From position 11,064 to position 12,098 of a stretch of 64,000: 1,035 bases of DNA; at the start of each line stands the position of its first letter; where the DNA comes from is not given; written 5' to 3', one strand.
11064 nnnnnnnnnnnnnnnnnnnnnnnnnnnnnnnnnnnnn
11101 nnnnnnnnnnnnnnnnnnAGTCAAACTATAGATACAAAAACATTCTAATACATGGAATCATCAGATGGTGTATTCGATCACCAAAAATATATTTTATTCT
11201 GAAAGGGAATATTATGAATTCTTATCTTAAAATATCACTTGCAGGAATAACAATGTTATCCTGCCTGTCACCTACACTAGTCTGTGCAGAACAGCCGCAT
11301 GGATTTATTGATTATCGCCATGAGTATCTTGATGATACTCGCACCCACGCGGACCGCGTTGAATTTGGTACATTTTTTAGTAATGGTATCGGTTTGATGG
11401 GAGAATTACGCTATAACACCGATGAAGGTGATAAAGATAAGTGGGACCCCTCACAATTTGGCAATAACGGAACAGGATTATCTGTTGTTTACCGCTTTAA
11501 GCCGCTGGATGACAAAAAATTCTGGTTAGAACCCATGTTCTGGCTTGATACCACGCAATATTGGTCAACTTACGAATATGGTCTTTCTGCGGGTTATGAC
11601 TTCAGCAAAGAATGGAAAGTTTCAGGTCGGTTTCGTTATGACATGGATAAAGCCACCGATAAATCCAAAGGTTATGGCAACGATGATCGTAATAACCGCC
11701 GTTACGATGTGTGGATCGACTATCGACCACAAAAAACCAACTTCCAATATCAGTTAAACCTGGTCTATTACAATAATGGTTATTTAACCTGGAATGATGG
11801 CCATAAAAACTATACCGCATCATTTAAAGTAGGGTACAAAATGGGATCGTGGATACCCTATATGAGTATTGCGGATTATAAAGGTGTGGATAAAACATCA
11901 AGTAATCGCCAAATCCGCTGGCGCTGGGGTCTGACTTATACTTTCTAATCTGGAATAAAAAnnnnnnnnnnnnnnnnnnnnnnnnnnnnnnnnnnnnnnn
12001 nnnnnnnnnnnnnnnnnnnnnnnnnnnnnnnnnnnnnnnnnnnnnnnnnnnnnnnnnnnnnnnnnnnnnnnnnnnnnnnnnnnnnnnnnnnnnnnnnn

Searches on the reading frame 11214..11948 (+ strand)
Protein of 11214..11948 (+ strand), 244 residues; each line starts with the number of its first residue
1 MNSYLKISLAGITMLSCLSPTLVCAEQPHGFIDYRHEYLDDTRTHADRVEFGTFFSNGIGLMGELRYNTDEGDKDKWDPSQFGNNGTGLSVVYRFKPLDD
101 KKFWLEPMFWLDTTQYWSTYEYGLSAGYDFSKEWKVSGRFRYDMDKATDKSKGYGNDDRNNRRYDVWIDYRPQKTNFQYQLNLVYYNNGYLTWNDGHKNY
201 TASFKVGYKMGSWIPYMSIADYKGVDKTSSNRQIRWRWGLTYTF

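Call 5: search_protein_families(library=pfam, proteins=[window:11214-11948:+])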
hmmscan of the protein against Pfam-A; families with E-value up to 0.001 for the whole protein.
window:11214-11948:+ (244 aa): 1 family
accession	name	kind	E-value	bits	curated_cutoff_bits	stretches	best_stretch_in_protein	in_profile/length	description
PF06178.19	KdgM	-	3.2e-30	105.9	22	1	31-244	9-222/222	Oligogalacturonate-specific porin protein (KdgM)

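Call 12: find_homologous_proteins(query=window:11214-11945:+, max_evalue=1e-10)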
Query window:11214-11945:+ (244 aa): 25 proteins with E <= 1e-10 among 59 candidates.
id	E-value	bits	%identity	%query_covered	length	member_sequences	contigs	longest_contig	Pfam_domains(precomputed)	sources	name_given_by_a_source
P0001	4.6e-133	461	82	95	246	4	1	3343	PF06178.20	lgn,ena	-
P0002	2.7e-131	455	80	98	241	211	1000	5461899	PF06178.20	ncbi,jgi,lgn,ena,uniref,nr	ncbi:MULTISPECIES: oligogalacturonate-specific porin KdgM family protein [Klebsiella]|jgi:hypothetic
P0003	7.7e-126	437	76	97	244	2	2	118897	PF06178.20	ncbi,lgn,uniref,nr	ncbi:oligogalacturonate-specific porin protein KdgM [Enterobacter sp. BIGb0383]|uniref:oligogalactur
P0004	2.0e-124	432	100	75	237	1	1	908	PF06178.20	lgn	-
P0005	4.0e-124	431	76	98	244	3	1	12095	PF06178.20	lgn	-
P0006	4.8e-120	418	77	92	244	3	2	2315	PF06178.20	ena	-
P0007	1.4e-119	417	99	74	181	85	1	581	PF06178.20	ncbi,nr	ncbi:oligogalacturonate-specific porin KdgM family protein, partial [Escherichia coli]|nr:oligogalac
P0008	6.8e-116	404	69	98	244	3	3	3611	PF06178.20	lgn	-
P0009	2.1e-111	390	83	86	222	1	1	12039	PF06178.20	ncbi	ncbi:MAG: oligogalacturonate-specific porin KdgM family protein [Escherichia coli]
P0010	1.2e-102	361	65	98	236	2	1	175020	PF06178.20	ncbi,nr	ncbi:TPA: porin [Klebsiella quasipneumoniae subsp. similipneumoniae]|nr:porin [Klebsiella quasipneum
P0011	1.5e-100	354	83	74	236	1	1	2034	PF06178.20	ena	-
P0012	1.8e-99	351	61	99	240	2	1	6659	PF06178.20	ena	-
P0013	8.1e-98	345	63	98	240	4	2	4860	PF06178.20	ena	-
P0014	6.9e-97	342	61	93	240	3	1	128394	PF06178.20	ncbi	ncbi:oligogalacturonate-specific porin KdgM family protein [Trabulsiella odontotermitis]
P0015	9.4e-96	338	63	94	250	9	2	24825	PF06178.20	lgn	-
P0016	1.1e-93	332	59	100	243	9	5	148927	PF06178.20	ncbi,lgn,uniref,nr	ncbi:oligogalacturonate-specific porin KdgM family protein [Vibrio vulnificus]|uniref:oligogalacturo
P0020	1.1e-85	305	83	66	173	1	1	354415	PF06178.20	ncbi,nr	ncbi:hypothetical protein DMI70_05590 [Escherichia coli]|nr:hypothetical protein [Escherichia coli]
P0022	1.1e-78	282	94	52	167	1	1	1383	PF06178.20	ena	-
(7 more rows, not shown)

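Call 14: find_related_loci(query=A1, collection=genome_contigs, flank=8000)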
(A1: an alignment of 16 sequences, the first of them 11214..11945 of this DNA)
Query A1 (244 aa) in genome_contigs; peptide patterns used: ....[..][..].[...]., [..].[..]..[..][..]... (x = any residue, [..] = any of these).
45 stretches matched a pattern; 4 encode a relative of the query (tblastn E <= 1e-3); 4 distinct loci.
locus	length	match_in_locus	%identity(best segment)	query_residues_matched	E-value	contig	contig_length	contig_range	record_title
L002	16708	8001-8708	76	9-244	4e-127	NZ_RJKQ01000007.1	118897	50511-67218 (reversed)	Enterobacter sp. BIGb0383 Ga0304806_107, whole genome shotgun sequence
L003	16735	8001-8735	62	2-244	2e-102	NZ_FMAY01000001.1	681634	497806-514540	Kosakonia oryzendophytica strain REICA_082, whole genome shotgun sequence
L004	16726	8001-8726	57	1-243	5e-94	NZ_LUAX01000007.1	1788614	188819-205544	Vibrio europaeus strain PP-638 chromosome 2 map unlocalized chr2, whole genome shotgun sequence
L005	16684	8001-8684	61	17-244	1e-100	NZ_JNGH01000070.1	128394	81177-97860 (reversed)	Trabulsiella odontotermitis strain 01 SAMPLE01_CONTIG_87, whole genome shotgun sequence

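Call 15: find_encoding_contigs(protein=P0002, flank=8000, max_places=3)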
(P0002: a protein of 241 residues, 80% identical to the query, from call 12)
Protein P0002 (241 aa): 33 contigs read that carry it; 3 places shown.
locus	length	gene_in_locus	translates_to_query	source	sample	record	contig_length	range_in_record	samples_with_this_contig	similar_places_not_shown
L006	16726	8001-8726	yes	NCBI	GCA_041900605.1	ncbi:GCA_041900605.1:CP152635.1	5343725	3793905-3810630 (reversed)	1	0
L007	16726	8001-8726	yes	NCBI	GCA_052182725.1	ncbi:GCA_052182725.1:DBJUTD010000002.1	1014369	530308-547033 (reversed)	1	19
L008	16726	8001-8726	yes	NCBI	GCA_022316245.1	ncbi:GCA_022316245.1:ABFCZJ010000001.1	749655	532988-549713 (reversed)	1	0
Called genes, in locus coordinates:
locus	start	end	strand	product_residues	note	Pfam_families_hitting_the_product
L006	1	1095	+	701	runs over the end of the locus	PF02554:CstA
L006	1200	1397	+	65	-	PF04328:Sel_put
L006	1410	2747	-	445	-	PF13347:MFS_2, PF07690:MFS_1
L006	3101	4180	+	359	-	PF03747:ADP_ribosyl_GH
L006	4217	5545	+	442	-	PF01380:SIS, PF13449:Phytase-like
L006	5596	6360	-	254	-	PF00392:GntR, PF02082:Rrf2 (weak), PF08279:HTH_11 (weak), PF07702:UTRA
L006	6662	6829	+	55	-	-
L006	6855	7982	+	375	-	PF00962:A_deaminase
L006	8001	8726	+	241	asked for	PF06178:KdgM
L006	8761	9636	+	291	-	PF11019:DUF2608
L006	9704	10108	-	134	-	PF04545:Sigma70_r4 (weak), PF13518:HTH_28 (faint), PF13384:HTH_23 (faint), PF01381:HTH_3, PF08281:Sigma70_r4_2 (faint), PF13560:HTH_31 (weak)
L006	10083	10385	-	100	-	PF05016:ParE_toxin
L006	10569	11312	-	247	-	PF00106:adh_short, PF23441:SDR (weak), PF08659:KR, PF13561:adh_short_C2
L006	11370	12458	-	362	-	PF00465:Fe-ADH, PF13685:Fe-ADH_2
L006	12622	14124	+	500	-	PF02463:SMC_N (faint), PF13555:AAA_29 (faint), PF00005:ABC_tran, PF13401:AAA_22 (faint), PF13304:AAA_21 (faint), PF00005:ABC_tran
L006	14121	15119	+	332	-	PF02653:BPD_transp_2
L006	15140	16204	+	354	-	PF00532:Peripla_BP_1, PF13407:Peripla_BP_4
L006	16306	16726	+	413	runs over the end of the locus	PF08309:LVIVD (faint)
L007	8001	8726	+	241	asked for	PF06178:KdgM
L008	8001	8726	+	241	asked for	PF06178:KdgM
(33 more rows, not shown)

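Call 16: find_encoding_contigs(protein=P0010, flank=8000, max_places=2)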
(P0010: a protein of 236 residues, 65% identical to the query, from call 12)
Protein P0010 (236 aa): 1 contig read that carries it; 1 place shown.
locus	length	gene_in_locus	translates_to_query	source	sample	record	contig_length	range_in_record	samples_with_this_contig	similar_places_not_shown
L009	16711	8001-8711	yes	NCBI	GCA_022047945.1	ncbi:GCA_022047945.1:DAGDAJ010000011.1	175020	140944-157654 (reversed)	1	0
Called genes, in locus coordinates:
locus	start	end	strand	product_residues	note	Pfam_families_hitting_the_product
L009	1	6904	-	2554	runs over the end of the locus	PF03538:VRP1, PF21968:TcdA1_RBD_3 (faint), PF20220:ABC_toxin_N, PF18413:Neuraminidase, PF21963:TcdA1_RBD_2, PF18518:TcA_RBD, PF18276:TcA_TcB_BD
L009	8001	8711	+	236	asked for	PF06178:KdgM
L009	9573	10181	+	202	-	PF18276:TcA_TcB_BD (faint)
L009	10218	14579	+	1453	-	PF03534:SpvB, PF13517:FG-GAP_3 (faint), PF12256:TcdB_toxin_midN, PF12255:TcdB_toxin_midC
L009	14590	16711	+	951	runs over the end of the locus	PF05593:RHS_repeat (faint)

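Call 17: find_encoding_contigs(protein=P0016, flank=8000, max_places=2)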
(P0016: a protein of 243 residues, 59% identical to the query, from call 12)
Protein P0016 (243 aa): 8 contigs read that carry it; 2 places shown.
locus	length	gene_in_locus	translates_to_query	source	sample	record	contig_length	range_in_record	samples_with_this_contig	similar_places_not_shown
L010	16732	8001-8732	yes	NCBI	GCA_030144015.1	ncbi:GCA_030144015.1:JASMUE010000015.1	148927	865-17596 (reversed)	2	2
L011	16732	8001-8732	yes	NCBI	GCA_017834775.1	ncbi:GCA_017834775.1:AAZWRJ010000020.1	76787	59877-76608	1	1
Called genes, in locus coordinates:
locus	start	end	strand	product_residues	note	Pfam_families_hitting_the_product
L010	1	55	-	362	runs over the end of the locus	PF01380:SIS (weak)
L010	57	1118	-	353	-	PF03747:ADP_ribosyl_GH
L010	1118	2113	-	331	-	PF02653:BPD_transp_2, PF01032:FecCD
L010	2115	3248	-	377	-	PF02653:BPD_transp_2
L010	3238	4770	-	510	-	PF00005:ABC_tran, PF13175:AAA_15 (faint), PF13304:AAA_21 (faint), PF00005:ABC_tran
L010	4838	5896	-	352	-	PF02608:Bmp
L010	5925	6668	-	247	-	PF00392:GntR, PF07702:UTRA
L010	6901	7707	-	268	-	PF03502:Channel_Tsx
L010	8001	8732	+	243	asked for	PF06178:KdgM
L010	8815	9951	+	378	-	PF13449:Phytase-like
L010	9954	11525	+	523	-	PF00149:Metallophos, PF02872:5_nucleotid_C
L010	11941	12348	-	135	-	-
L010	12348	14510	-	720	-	-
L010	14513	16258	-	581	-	-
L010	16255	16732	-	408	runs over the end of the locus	-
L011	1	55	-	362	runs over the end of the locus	PF01380:SIS (weak)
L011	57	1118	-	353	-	PF03747:ADP_ribosyl_GH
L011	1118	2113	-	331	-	PF02653:BPD_transp_2, PF01032:FecCD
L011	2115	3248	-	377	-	PF02653:BPD_transp_2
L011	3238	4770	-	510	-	PF00005:ABC_tran, PF13175:AAA_15 (faint), PF13304:AAA_21 (faint), PF00005:ABC_tran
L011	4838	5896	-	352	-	PF02608:Bmp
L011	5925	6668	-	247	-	PF00392:GntR, PF07702:UTRA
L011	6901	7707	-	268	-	PF03502:Channel_Tsx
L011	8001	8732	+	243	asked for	PF06178:KdgM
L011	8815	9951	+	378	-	PF13449:Phytase-like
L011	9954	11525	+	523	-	PF00149:Metallophos, PF02872:5_nucleotid_C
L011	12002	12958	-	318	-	PF04471:Mrr_cat (weak)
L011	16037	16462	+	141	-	PF20432:Xre-like-HTH, PF09722:Xre_MbcA_ParS_C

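Call 21: find_encoding_contigs(protein=P0009, flank=8000, max_places=2)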
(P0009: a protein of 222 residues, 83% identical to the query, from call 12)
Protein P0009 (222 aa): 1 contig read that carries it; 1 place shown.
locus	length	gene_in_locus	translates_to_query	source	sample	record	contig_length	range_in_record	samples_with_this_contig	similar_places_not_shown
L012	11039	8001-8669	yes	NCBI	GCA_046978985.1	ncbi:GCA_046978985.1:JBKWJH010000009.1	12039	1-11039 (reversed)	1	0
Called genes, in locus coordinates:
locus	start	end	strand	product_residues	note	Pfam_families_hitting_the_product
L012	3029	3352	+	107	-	PF00392:GntR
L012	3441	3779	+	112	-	PF07702:UTRA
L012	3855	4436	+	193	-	PF03747:ADP_ribosyl_GH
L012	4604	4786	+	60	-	PF03747:ADP_ribosyl_GH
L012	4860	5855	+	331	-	PF01380:SIS (weak)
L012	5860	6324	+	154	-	PF00294:PfkB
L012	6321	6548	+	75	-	-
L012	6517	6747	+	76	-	PF00294:PfkB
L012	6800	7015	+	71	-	-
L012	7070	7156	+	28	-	-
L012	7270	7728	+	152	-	PF13449:Phytase-like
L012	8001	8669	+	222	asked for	PF06178:KdgM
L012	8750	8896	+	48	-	-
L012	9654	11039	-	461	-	PF00204:DNA_gyraseB, PF01751:Toprim, PF00986:DNA_gyraseB_C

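Call 22: find_encoding_contigs(protein=P0020, flank=8000, max_places=2)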
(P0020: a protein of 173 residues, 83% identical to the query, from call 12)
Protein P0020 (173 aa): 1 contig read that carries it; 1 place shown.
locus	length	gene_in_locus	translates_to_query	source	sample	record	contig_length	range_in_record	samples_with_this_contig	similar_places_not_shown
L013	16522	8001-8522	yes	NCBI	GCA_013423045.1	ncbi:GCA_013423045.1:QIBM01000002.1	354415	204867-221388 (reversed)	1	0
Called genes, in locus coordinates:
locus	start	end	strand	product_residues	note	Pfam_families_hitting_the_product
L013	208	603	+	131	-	PF00593:TonB_dep_Rec_b-barrel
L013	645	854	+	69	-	PF00593:TonB_dep_Rec_b-barrel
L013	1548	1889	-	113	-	PF13347:MFS_2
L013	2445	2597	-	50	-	PF13347:MFS_2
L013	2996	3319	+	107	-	PF00392:GntR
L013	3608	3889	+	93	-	-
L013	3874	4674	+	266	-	PF03747:ADP_ribosyl_GH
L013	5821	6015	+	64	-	-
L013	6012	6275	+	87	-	-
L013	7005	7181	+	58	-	PF13449:Phytase-like (weak)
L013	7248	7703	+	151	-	PF13449:Phytase-like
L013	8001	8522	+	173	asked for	PF06178:KdgM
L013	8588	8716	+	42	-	-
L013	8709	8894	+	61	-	-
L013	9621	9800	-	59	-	PF00986:DNA_gyraseB_C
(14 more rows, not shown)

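Call 23: find_encoding_contigs(protein=P0005, flank=8000, max_places=2)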
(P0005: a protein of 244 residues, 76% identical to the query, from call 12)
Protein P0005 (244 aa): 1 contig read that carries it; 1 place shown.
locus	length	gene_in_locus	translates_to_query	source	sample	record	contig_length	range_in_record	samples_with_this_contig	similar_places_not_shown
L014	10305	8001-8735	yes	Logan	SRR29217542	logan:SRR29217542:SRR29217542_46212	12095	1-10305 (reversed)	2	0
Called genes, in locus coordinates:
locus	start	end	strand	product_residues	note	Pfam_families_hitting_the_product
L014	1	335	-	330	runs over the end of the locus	-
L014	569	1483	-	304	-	PF00294:PfkB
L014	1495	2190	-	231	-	-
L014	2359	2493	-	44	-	-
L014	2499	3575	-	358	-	PF03747:ADP_ribosyl_GH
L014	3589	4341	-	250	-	PF00392:GntR, PF07702:UTRA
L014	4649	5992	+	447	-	PF13347:MFS_2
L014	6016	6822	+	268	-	PF03502:Channel_Tsx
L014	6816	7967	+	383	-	PF13449:Phytase-like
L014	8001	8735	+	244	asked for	PF06178:KdgM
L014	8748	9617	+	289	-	PF11019:DUF2608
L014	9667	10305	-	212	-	?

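Call 45: find_encoding_contigs(protein=P0001, flank=4000, max_places=2)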
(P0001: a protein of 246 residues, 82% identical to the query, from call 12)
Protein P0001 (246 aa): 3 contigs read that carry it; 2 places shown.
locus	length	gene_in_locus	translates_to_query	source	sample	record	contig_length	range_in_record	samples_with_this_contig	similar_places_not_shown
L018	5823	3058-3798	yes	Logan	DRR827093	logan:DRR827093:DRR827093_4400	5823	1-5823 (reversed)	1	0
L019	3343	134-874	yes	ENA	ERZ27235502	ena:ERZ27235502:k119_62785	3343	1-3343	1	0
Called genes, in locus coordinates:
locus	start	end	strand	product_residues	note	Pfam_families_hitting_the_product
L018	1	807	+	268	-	?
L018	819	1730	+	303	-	PF00294:PfkB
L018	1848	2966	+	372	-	PF13449:Phytase-like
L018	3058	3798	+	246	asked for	PF06178:KdgM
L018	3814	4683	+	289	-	PF11019:DUF2608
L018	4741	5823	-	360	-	?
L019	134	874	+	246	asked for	PF06178:KdgM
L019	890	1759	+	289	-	PF11019:DUF2608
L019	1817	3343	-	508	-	?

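Call 46: find_encoding_contigs(protein=P0006, flank=4000, max_places=2)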
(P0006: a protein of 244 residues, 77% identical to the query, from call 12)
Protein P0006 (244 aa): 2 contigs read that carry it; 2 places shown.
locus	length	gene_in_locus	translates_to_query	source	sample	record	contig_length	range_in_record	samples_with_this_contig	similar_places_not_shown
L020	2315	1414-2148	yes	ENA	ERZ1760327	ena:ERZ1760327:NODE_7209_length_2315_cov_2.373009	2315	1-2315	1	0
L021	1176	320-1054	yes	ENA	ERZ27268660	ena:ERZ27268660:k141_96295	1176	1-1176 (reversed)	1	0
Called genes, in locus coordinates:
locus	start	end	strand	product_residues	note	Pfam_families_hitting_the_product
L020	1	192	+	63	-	?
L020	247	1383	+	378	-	PF13449:Phytase-like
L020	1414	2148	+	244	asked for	PF06178:KdgM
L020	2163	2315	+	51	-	?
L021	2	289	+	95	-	?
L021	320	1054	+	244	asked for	PF06178:KdgM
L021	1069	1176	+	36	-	?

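Call 47: find_encoding_contigs(protein=P0008, flank=4000, max_places=2)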
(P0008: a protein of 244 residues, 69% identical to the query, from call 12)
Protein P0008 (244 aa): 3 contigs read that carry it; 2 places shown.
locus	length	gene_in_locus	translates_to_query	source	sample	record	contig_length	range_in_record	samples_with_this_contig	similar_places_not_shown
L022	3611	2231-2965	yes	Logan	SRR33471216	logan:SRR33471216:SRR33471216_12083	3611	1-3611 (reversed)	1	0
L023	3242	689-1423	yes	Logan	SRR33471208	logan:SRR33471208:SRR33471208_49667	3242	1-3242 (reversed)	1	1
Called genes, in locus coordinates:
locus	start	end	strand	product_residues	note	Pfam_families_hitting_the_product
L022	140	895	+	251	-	PF00392:GntR, PF07702:UTRA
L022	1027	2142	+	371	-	PF13449:Phytase-like, PF07676:PD40 (faint)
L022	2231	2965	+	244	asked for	PF06178:KdgM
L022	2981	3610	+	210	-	?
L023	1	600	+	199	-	?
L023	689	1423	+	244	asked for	PF06178:KdgM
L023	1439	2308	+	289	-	PF11019:DUF2608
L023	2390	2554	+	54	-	PF07235:DUF1427 (weak)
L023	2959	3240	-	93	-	?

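Call 54: search_protein_families(library=ncbifam, proteins=[window:11214-11948:+], max_evalue=0.00001)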
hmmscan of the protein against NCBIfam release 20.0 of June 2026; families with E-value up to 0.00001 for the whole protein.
window:11214-11948:+ (244 aa): 0 families

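Call 55: find_encoding_contigs(protein=P0022, flank=2000, max_places=3)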
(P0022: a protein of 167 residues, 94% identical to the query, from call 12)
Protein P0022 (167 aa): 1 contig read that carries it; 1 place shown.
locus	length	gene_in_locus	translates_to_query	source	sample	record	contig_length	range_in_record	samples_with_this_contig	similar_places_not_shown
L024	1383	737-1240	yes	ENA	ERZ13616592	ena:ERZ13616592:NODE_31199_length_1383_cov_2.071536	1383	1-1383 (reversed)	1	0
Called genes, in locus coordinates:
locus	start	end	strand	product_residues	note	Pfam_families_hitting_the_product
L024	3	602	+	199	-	?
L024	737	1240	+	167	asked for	PF06178:KdgM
